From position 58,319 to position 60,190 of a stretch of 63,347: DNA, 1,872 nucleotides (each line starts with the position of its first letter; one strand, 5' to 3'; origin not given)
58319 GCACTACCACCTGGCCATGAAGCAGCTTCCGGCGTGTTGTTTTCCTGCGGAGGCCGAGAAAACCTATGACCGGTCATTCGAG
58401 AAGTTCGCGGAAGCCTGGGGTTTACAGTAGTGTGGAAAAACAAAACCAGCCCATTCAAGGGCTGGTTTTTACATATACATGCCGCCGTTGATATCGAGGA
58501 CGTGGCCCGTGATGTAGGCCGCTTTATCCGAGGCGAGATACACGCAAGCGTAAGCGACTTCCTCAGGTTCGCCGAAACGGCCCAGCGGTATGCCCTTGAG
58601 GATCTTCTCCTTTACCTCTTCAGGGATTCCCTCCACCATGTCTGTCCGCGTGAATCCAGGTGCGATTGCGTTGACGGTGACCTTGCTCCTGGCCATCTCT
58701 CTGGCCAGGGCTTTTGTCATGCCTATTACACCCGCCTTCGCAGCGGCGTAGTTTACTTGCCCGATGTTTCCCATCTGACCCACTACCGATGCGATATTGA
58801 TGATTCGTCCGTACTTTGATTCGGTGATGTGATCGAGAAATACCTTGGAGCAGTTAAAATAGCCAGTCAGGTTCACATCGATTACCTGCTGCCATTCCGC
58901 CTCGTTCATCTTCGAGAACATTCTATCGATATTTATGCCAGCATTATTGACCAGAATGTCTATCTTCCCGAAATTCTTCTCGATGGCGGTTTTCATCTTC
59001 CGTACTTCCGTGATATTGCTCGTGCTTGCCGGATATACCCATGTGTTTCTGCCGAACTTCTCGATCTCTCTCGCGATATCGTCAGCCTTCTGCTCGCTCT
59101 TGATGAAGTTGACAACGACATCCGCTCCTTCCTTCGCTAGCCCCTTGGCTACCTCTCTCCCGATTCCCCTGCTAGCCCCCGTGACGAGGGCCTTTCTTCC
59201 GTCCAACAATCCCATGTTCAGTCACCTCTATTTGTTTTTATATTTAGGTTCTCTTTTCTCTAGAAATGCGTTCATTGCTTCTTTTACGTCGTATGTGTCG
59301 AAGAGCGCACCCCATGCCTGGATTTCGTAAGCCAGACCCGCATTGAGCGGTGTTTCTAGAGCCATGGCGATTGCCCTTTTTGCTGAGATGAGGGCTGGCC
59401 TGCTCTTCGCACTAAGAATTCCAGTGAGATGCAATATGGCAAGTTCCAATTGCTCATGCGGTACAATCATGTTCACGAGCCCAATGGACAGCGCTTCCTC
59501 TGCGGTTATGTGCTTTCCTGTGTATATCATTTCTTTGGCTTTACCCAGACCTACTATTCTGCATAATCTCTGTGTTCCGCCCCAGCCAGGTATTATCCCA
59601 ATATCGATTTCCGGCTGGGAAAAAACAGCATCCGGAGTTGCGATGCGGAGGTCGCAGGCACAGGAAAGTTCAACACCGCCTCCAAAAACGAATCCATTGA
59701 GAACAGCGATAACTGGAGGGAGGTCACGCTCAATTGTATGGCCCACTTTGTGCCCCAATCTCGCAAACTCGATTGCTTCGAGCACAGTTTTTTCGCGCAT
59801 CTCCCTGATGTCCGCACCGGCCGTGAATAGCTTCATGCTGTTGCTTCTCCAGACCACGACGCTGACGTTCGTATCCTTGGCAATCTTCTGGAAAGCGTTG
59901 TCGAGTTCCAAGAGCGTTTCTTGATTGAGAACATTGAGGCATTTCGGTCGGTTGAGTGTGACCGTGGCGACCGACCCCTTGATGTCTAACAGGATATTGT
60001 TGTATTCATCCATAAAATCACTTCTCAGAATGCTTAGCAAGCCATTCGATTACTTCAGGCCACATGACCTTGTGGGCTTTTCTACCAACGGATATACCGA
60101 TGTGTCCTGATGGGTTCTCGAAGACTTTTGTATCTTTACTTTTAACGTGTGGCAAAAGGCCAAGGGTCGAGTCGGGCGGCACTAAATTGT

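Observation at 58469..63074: Complete class III PHA synthesis cluster in an apparently non-halophilic archaeal context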

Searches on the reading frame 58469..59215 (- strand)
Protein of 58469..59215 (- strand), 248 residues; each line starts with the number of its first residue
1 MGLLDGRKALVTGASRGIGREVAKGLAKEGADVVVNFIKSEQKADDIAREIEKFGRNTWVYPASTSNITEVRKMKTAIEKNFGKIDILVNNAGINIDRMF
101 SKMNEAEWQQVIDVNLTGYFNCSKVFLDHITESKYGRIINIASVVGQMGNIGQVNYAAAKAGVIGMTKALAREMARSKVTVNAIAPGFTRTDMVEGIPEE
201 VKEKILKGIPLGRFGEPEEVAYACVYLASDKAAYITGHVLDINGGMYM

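Call 3: search_protein_families(library=pfam, proteins=[window:58469-59215:-], max_evalue=0.01)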
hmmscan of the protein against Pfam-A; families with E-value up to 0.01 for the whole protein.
window:58469-59215:- (248 aa): 7 families
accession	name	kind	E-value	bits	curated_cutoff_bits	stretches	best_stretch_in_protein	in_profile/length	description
PF13561.12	adh_short_C2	-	1.7e-65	221.4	27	1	13-246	1-235/236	Enoyl-(Acyl carrier protein) reductase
PF00106.31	adh_short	-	9.2e-63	211.7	26.6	1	8-199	2-192/195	short chain dehydrogenase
PF08659.16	KR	-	1.4e-21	77.7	22.6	1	10-184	4-173/180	KR domain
PF23441.1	SDR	-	0.00026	20.9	27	1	83-247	89-256/258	SDR-like rossmann domain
PF02719.21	Polysacc_synt_2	-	0.00055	19.6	20.2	1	10-122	2-111/293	Polysaccharide biosynthesis protein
PF01370.27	Epimerase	-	0.003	17.4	20.9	1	9-174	1-160/240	NAD dependent epimerase/dehydratase family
PF20121.4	DUF6511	-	0.0038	18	28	0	94-122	26-54/69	Family of unknown function (DUF6511)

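Call 4: search_protein_families(library=ncbifam, proteins=[window:58469-59215:-], max_evalue=0.01)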
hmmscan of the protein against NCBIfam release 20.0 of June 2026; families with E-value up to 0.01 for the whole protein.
window:58469-59215:- (248 aa): 239 families (the best 25 are shown)
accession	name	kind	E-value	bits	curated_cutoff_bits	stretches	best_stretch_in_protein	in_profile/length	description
TIGR01830.1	3oxo_ACP_reduc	equivalog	2.9e-92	308.7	297.75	1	9-247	1-239/239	3-oxoacyl-[acyl-carrier-protein] reductase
NF004198.0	PRK05653.1-3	equivalog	2.5e-88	295.7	296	1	3-248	4-248/248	3-oxoacyl-ACP reductase FabG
TIGR01829.1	AcAcCoA_reduct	subfamily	6.1e-86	288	302.1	1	8-248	2-242/242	acetoacetyl-CoA reductase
NF004197.0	PRK05653.1-1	equivalog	9.6e-86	287.4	332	1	4-248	5-248/249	3-oxoacyl-ACP reductase FabG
NF009464.0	PRK12824.1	subfamily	4e-85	285.4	269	1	7-248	3-244/245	3-oxoacyl-ACP reductase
NF009466.0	PRK12826.1-2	subfamily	2.6e-84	282.6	222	1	6-248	3-246/248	3-oxoacyl-ACP reductase FabG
NF009546.0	PRK12935.1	equivalog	4.6e-82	275.3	418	1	2-248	2-247/247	acetoacetyl-CoA reductase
NF004199.0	PRK05653.1-4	equivalog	5.7e-81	271.7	301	1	5-248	4-247/247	3-oxoacyl-ACP reductase FabG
NF053542.1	FlxB_rubin_SDR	equivalog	7e-78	261.6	340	1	8-246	2-239/239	flexirubin biosynthesis SDR family reductase FlxB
NF004200.0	PRK05653.1-5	equivalog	1.8e-75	253.6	273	1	7-246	3-241/242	3-oxoacyl-ACP reductase FabG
NF009547.0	PRK12936.1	subfamily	3.2e-70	236.5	436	1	4-248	4-244/245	3-ketoacyl-(acyl-carrier-protein) reductase NodG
NF005559.1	PRK07231.1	subfamily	4.2e-69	232.8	215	1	4-247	2-248/249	glucose 1-dehydrogenase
NF047420.2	EF_P_mod_YmfI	equivalog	8.1e-67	225.4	238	1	9-247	2-236/236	elongation factor P 5-aminopentanone reductase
NF006070.0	PRK08213.1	subfamily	5.9e-64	216.1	279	1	4-246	10-256/259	gluconate 5-dehydrogenase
TIGR01831.1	fabG_rel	equivalog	2.9e-63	213.4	338.85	1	10-246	2-238/239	3-ketoacyl-ACP reductase FabG2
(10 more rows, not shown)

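Call 82: search_solved_structures(query=window:58469-59215:-, show_alignments=0, max_evalue=1e-45)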
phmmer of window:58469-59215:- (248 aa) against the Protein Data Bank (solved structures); distinct sequences matched with E-value up to 1e-45: 74 (the best 60 are shown).
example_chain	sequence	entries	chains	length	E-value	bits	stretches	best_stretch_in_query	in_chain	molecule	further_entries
2et6_A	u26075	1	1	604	2.8e-74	252.7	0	7-245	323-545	(3R)-hydroxyacyl-CoA dehydrogenase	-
2uvd_A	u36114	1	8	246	4.3e-73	248.8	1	4-248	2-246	3-OXOACYL-(ACYL-CARRIER-PROTEIN) REDUCTASE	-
3osu_A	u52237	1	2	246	1.8e-72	246.7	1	7-248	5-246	3-oxoacyl-[acyl-carrier-protein] reductase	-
3sj7_A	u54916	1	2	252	2e-72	246.6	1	7-248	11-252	3-oxoacyl-(Acyl-carrier-protein) reductase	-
4dml_A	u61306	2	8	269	5.8e-67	228.7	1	5-248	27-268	3-oxoacyl-[acyl-carrier-protein] reductase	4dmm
4wjz_A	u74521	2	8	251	1.6e-66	227.3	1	4-248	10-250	3-oxoacyl-[acyl-carrier-protein] reductase FabG | 3-oxoacyl-[acyl-carrier protein] reductase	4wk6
4jro_A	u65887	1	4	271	1.9e-66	227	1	4-248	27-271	FabG protein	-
4rzh_A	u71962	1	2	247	3.7e-66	226.1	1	4-248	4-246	3-oxoacyl-[acyl-carrier protein] reductase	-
3op4_A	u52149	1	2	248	6.1e-66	225.4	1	4-248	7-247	3-oxoacyl-[acyl-carrier protein] reductase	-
3rro_A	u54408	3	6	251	6.4e-66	225.3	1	4-248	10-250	3-ketoacyl-(acyl-carrier-protein) reductase | 3-oxoacyl-[acyl-carrier protein] reductase | 3-oxoacyl-[acyl-carrier-protein] reductase FabG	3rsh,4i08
4nbu_A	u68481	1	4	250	2e-65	223.7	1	3-248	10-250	3-oxoacyl-(Acyl-carrier-protein) reductase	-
3tzc_A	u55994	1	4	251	2.1e-65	223.6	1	4-248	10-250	3-oxoacyl-[acyl-carrier protein] reductase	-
3tzk_A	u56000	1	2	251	4e-65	222.7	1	4-248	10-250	3-oxoacyl-[acyl-carrier protein] reductase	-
5end_A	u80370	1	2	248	4.9e-65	222.4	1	4-248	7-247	3-oxoacyl-[acyl-carrier-protein] reductase FabG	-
3u09_A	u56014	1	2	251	5e-65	222.4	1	4-248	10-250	3-oxoacyl-[acyl-carrier-protein] reductase FabG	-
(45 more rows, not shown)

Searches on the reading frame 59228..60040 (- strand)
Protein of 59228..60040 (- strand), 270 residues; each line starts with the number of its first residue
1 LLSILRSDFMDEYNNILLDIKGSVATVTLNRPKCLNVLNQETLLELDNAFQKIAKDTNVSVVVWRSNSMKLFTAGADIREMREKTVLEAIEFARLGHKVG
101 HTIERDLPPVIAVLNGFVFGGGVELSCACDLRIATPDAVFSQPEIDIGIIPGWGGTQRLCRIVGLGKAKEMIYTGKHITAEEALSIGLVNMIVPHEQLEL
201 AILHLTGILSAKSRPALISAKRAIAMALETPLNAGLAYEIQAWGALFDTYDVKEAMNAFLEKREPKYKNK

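Call 3: search_protein_families(library=pfam, proteins=[window:59228-60040:-], max_evalue=0.01)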
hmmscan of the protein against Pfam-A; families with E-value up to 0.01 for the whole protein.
window:59228-60040:- (270 aa): 3 families
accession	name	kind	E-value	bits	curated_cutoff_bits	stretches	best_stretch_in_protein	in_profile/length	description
PF00378.25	ECH_1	-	7.9e-61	206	27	1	20-269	2-250/251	Enoyl-CoA hydratase/isomerase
PF16113.10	ECH_2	-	6e-40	138.2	27.2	1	25-262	2-241/335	Enoyl-CoA hydratase/isomerase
PF24621.2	DHQS_C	-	0.0099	16.3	27.6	0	38-107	12-77/144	3-dehydroquinate synthase C-terminal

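Call 4: search_protein_families(library=ncbifam, proteins=[window:59228-60040:-], max_evalue=0.01)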
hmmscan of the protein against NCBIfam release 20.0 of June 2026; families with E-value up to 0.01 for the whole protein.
window:59228-60040:- (270 aa): 73 families (the best 25 are shown)
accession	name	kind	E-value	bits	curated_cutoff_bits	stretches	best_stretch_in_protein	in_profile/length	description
NF004475.0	PRK05809.1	subfamily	1.5e-85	286.8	394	1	12-270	2-260/260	short-chain-enoyl-CoA hydratase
NF005802.0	PRK07657.1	equivalog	2.4e-66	223.9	363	1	16-269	5-259/260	enoyl-CoA hydratase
NF004517.0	PRK05862.1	equivalog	3.3e-65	220.2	396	1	12-270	2-257/257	enoyl-CoA hydratase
NF007239.0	PRK09674.1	equivalog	1.9e-63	214.4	371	1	15-269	5-256/257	2,3-dehydroadipyl-CoA hydratase PaaF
NF006007.0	PRK08138.1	subfamily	6.9e-62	209.2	355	1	21-269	15-260/261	enoyl-CoA hydratase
NF005803.0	PRK07658.1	equivalog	8.3e-61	205.6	313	1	16-270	4-257/257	enoyl-CoA hydratase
NF051848.1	EnCoAHydtEchA19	equivalog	3.5e-56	190.6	400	1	16-269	2-257/258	enoyl-CoA hydratase EchA19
NF004634.0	PRK05980.1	equivalog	4.2e-55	186.9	375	1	15-269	4-262/263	crotonase/enoyl-CoA hydratase family protein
NF006566.0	PRK09076.1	subfamily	1.8e-52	178.5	286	1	12-270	3-260/260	enoyl-CoA hydratase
NF004795.0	PRK06143.1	subfamily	2e-49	168.5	283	1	22-264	17-258/260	enoyl-CoA hydratase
NF006699.0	PRK09245.1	subfamily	4.8e-47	160.5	354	1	15-269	4-265/266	crotonase/enoyl-CoA hydratase family protein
NF042430.2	EnCoAhydt_DpgD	equivalog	7.5e-47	159.9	400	1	21-269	4-257/258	enoyl-CoA-hydratase DpgD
NF005073.0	PRK06495.1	subfamily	2.2e-46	158.3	296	1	14-269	4-256/257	enoyl-CoA hydratase/isomerase family protein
NF004840.0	PRK06190.1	equivalog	2.4e-46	158.4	253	1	16-247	6-236/260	enoyl-CoA hydratase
NF004794.0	PRK06142.1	equivalog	8.1e-46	156.9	308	1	10-269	2-272/273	crotonase/enoyl-CoA hydratase family protein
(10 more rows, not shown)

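Call 81: search_solved_structures(query=window:59228-60013:-, show_alignments=1, max_evalue=1e-30)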
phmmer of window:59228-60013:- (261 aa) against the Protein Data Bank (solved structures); distinct sequences matched with E-value up to 1e-30: 34.
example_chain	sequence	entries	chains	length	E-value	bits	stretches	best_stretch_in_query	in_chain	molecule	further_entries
5z7r_A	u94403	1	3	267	1.5e-66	228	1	3-256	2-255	Short-chain-enoyl-CoA hydratase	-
5zai_A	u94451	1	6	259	4.7e-60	206.7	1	5-261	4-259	3-hydroxypropionyl-coenzyme A dehydratase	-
7eum_C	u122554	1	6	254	8e-57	196.2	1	13-254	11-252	Enoyl-CoA hydratase/isomerase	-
9qwv_A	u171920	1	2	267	1.4e-55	192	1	12-260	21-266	Enoyl-CoA hydratase, mitochondrial, putative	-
28bq_A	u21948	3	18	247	1.5e-55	192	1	13-250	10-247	Enoyl-CoA hydratase/isomerase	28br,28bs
9ula_A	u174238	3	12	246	1.3e-54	188.9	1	13-247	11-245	Enoyl-CoA hydratase/isomerase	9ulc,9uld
5xzd_A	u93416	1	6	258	3.9e-51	177.5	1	4-261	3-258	Enoyl-CoA hydratase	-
6lvp_A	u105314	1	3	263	9.3e-51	176.3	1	4-259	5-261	Enoyl-CoA hydratase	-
3moy_A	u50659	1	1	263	1.6e-50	175.5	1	14-259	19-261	Probable enoyl-CoA hydratase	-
3kqf_A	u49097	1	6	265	4.6e-48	167.5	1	6-260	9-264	Enoyl-CoA hydratase/isomerase family protein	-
3q0j_A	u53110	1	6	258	2.3e-47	165.2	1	4-259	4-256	enoyl-CoA hydratase echA8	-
3pzk_A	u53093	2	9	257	2.4e-47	165.1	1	4-259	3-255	e enoyl-CoA hydratase echA8 | enoyl-CoA hydratase echA8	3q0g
3h81_A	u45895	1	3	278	3e-47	164.8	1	4-259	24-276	enoyl-CoA hydratase echA8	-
4fjw_D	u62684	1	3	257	6.4e-47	163.7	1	4-259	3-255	Probable enoyl-CoA hydratase echA8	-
4fzw_A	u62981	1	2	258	3e-46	161.5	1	8-260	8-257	2,3-dehydroadipyl-CoA hydratase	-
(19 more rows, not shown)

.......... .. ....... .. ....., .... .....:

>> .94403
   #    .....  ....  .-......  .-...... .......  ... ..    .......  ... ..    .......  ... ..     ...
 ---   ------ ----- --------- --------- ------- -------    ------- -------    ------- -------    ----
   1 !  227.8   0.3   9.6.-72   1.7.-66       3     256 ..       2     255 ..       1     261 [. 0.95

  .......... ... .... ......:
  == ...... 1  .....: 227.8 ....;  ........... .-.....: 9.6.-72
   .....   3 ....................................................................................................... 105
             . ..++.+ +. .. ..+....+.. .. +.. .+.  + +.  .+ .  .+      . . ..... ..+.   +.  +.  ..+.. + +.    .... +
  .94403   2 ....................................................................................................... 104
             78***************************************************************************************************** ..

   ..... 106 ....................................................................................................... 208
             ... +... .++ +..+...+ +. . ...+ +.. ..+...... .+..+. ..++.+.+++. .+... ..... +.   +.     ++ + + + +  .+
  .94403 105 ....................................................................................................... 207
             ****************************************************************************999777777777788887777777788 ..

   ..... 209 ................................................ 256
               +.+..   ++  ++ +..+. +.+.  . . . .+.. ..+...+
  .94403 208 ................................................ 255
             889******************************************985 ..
